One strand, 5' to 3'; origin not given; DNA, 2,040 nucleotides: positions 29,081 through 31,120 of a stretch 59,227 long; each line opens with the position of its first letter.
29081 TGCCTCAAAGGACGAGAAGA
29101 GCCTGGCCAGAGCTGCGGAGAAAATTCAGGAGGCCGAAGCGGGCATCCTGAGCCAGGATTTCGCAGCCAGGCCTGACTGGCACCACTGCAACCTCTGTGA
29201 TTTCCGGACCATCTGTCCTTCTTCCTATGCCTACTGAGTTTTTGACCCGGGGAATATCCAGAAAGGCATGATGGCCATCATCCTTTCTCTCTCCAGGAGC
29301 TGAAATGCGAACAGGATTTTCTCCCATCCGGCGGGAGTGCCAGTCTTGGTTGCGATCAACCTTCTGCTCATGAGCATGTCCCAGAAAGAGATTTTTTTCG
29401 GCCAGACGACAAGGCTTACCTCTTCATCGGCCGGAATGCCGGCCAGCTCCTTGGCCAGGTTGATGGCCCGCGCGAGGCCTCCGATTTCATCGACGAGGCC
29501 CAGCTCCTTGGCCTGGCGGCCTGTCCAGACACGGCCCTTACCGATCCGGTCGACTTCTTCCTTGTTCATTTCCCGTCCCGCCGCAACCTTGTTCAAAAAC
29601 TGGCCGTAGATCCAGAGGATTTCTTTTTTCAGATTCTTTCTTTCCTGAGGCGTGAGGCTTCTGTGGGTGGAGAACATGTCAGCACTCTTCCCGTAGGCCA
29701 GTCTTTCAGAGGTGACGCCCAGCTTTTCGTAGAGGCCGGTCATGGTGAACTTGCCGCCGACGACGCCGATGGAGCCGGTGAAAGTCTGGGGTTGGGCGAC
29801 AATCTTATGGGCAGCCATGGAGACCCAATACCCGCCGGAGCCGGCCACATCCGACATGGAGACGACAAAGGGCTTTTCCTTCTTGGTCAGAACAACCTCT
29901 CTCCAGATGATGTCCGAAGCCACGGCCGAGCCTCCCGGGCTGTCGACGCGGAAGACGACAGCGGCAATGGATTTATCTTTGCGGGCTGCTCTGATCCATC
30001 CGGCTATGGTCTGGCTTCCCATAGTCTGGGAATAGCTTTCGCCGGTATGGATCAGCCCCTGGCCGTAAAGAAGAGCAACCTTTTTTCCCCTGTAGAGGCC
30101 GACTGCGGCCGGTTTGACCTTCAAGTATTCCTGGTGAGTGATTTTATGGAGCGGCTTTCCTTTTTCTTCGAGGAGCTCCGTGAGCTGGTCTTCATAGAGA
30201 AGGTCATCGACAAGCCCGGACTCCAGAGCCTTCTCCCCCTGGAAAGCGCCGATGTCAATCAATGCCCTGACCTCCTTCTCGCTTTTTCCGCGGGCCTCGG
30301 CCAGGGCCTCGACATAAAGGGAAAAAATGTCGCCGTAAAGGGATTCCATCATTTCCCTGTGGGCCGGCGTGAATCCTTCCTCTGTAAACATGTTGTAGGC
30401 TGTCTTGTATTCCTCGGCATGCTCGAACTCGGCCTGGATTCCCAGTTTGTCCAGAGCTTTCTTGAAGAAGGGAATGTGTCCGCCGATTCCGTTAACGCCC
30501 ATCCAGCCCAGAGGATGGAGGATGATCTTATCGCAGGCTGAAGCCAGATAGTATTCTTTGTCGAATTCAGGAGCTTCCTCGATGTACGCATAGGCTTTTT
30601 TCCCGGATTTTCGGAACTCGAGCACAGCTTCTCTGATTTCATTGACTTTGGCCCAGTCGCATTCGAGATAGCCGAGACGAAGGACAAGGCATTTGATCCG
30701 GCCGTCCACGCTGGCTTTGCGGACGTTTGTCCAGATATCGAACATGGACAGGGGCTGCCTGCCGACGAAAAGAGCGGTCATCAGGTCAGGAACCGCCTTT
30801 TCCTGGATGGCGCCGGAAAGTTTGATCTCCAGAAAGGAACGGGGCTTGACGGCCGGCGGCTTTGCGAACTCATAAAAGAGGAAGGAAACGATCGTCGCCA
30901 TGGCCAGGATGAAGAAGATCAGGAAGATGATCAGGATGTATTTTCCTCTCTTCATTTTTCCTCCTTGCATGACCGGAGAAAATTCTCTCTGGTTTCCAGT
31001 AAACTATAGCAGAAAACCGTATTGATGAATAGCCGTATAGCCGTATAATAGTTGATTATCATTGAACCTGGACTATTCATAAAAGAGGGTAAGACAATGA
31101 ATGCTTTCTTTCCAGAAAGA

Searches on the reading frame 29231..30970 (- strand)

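Call 9: search_protein_families(library=pfam, proteins=[window:29231-30970:-], max_evalue=0.00001)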
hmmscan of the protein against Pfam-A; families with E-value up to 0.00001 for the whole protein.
window:29231-30970:- (579 aa): 1 family
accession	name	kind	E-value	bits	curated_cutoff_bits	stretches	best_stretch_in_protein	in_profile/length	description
PF01343.23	Peptidase_S49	-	5.4e-75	251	24.9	2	363-512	4-153/154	Peptidase family S49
